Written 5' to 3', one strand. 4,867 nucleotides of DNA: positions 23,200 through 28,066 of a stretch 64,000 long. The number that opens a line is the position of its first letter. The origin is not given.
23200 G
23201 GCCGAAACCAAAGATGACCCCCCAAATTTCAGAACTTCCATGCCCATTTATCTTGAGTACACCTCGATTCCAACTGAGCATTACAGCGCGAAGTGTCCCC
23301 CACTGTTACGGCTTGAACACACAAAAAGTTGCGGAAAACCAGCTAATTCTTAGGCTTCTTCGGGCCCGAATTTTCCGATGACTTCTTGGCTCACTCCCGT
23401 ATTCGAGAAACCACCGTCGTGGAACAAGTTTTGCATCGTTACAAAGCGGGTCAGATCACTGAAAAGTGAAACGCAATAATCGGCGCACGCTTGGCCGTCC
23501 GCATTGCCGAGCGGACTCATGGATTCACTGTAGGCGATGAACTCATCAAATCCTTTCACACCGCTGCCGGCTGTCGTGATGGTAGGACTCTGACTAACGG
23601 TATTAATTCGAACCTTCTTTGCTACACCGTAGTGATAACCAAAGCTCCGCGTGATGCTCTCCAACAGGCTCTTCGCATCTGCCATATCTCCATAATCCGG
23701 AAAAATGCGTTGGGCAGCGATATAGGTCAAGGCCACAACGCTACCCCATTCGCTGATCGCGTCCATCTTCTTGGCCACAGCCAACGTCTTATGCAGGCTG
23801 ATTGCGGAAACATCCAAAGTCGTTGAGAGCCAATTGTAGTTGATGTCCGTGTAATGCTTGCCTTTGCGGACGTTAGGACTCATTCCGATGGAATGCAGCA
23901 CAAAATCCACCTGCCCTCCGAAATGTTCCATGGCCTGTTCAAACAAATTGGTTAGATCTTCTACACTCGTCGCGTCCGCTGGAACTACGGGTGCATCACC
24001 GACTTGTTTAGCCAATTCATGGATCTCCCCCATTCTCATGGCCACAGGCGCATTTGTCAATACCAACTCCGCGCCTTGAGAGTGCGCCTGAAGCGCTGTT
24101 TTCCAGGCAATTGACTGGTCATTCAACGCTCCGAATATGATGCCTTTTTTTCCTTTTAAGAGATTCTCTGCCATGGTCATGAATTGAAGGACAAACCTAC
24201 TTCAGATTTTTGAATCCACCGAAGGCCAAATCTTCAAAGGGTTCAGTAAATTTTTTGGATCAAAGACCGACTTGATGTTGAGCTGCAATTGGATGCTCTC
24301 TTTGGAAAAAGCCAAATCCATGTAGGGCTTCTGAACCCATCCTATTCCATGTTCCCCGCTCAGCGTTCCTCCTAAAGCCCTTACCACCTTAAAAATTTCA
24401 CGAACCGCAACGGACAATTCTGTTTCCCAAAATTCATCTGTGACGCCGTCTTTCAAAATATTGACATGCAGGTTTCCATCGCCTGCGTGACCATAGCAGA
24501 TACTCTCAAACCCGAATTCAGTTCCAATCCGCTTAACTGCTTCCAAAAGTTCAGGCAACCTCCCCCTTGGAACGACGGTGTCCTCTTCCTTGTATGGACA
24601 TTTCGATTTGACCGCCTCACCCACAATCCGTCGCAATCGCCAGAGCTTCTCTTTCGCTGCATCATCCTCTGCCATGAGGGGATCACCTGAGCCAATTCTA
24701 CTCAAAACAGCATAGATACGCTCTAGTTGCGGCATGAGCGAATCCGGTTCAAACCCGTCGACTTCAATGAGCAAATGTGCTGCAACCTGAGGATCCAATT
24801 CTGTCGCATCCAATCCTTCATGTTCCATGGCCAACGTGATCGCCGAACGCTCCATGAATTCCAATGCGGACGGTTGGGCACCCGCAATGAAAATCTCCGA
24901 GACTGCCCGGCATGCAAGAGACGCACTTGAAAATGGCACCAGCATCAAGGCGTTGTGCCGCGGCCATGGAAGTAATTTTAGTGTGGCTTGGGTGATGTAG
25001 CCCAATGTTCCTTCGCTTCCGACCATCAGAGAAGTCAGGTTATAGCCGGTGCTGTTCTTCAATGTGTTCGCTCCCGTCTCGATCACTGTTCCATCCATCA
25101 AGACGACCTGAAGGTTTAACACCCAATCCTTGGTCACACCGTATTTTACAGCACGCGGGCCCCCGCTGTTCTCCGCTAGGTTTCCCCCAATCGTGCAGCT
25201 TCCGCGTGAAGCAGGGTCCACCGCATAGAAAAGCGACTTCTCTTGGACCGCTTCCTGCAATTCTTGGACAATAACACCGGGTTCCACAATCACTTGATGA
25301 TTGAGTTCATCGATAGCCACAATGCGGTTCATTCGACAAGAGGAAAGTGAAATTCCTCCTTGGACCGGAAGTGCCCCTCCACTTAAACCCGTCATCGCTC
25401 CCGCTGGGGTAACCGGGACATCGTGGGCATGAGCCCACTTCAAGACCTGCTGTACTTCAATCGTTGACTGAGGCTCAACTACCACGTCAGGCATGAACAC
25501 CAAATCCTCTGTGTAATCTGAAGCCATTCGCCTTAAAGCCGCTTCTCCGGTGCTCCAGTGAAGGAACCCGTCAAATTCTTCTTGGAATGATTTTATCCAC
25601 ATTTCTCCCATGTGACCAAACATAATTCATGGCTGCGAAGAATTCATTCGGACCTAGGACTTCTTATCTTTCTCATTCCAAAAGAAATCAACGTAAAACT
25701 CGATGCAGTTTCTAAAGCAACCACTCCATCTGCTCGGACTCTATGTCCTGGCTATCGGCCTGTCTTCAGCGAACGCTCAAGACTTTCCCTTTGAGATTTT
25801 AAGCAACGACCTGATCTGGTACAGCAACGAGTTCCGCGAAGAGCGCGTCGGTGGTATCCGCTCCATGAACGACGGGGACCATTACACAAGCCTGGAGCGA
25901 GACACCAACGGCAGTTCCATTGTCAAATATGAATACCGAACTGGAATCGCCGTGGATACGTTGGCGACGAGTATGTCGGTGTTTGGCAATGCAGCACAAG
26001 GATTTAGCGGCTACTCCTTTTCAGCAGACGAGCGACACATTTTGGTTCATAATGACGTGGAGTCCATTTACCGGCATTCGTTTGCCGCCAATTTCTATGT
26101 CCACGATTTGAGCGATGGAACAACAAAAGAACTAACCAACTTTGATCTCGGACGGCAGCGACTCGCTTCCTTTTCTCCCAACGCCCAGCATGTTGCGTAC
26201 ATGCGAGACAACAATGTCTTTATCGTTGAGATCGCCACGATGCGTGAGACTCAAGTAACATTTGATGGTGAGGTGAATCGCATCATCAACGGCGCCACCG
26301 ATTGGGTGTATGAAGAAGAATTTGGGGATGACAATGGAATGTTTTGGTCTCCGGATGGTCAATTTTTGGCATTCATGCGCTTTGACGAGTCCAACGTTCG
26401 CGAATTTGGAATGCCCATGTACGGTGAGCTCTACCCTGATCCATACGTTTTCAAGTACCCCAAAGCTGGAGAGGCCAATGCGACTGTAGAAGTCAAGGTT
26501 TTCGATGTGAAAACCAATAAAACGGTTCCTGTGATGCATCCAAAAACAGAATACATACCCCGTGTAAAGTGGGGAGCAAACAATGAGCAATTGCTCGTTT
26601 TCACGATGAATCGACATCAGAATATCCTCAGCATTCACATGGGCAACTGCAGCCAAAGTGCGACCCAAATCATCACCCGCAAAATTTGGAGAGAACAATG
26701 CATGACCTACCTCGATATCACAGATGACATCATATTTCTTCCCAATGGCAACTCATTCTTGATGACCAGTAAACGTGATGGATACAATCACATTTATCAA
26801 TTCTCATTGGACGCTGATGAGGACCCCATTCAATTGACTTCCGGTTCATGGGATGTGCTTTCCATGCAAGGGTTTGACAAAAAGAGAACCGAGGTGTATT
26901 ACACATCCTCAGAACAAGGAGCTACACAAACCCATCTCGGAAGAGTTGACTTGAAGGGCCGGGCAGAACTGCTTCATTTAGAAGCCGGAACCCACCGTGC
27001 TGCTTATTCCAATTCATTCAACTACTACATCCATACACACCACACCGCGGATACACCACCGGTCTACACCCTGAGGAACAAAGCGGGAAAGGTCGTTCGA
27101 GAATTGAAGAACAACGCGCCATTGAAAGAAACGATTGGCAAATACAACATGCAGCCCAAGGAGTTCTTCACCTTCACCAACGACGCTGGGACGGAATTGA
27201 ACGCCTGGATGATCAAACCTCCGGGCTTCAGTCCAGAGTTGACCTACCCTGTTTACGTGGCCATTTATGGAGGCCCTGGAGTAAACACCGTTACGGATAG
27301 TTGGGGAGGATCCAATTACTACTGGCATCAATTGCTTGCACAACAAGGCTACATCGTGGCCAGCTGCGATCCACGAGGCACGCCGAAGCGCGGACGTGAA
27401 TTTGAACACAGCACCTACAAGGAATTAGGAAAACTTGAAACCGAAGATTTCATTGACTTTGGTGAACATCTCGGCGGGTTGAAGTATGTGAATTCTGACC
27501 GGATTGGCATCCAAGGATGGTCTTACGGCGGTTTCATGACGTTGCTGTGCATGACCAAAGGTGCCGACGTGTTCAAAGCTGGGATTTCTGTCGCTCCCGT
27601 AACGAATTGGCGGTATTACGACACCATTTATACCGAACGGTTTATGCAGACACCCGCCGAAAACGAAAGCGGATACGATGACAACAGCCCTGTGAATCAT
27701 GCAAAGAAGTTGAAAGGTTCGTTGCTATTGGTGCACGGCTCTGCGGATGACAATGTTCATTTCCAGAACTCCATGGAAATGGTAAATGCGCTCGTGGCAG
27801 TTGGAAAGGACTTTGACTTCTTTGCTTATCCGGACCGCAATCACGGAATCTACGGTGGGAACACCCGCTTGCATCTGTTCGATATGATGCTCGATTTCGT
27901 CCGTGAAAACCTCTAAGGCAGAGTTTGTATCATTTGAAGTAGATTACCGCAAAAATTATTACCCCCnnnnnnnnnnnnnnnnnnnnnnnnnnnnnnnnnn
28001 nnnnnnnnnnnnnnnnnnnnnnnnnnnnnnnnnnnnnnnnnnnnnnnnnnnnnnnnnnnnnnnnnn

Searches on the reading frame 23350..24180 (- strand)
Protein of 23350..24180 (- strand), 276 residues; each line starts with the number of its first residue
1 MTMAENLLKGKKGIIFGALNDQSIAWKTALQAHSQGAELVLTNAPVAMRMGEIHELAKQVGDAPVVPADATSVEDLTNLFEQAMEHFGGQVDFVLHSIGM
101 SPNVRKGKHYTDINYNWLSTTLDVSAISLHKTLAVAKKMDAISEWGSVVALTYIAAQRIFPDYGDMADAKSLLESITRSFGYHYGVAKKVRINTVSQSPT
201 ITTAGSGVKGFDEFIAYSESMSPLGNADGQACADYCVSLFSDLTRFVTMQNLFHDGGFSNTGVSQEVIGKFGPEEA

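Call 68: search_protein_families(library=pfam, proteins=[window:23350-24180:-], max_evalue=1e-8)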
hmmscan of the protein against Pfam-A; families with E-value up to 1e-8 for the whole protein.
window:23350-24180:- (276 aa): 1 family
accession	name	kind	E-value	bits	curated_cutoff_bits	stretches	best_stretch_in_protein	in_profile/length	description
PF13561.12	adh_short_C2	-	3.8e-59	200.6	27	1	17-259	1-236/236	Enoyl-(Acyl carrier protein) reductase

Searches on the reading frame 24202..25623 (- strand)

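Call 68: search_protein_families(library=pfam, proteins=[window:24202-25623:-], max_evalue=1e-8)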
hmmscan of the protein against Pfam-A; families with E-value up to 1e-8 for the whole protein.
window:24202-25623:- (473 aa): 2 families
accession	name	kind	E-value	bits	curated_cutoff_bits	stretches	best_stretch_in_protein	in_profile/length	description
PF02913.24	FAD-oxidase_C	-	3.8e-56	191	21.2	1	221-465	2-248/248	FAD linked oxidases, C-terminal domain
PF01565.28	FAD_binding_4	-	2.3e-40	137.9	26.4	1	45-184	1-139/139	FAD binding domain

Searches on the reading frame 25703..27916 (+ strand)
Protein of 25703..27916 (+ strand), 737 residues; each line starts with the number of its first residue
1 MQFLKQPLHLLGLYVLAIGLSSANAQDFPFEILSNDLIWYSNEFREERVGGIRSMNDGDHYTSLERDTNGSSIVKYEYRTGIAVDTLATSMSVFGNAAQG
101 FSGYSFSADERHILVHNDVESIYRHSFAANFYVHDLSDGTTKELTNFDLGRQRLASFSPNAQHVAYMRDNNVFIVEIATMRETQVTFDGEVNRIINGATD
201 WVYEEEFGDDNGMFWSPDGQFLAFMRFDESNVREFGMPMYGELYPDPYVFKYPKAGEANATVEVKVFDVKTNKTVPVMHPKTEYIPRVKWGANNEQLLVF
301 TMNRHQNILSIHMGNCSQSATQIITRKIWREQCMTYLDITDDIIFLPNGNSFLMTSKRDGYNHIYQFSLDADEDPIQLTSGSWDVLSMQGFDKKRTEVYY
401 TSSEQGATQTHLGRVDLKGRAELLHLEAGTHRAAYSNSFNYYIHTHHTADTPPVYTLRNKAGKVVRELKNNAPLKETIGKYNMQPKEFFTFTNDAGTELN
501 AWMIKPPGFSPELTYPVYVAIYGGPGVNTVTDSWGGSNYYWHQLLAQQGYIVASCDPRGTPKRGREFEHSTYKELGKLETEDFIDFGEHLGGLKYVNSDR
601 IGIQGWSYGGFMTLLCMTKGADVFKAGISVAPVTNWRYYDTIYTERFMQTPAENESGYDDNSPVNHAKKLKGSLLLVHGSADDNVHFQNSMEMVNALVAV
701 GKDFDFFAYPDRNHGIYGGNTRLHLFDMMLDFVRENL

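Call 23: search_protein_families(library=pfam, proteins=[window:25703-27916:+], max_evalue=0.00001)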
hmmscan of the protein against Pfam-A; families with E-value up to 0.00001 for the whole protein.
window:25703-27916:+ (737 aa): 7 families
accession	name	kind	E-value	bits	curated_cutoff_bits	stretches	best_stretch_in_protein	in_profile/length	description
PF00930.27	DPPIV_N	-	7.3e-96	321.4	22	1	107-453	1-354/354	Dipeptidyl peptidase IV (DPP IV) N-terminal region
PF00326.27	Peptidase_S9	-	3.3e-59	200.4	22.6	1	543-737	8-210/213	Prolyl oligopeptidase family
PF02129.25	Peptidase_S15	-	4.7e-11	43.3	23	1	539-649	39-144/262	X-Pro dipeptidyl-peptidase (S15 family)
PF01738.24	DLH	-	2.1e-07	31.2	21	1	525-715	14-187/217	Dienelactone hydrolase family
PF20434.5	BD-FAE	-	1e-06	28.9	26.8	0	649-697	167-215/215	BD-FAE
PF07676.18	PD40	-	2.2e-06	27.9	20.9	0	207-227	8-28/38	WD40-like Beta Propeller Repeat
PF12146.15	Hydrolase_4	-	3.3e-06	27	27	0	544-638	26-115/239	Serine aminopeptidase, S33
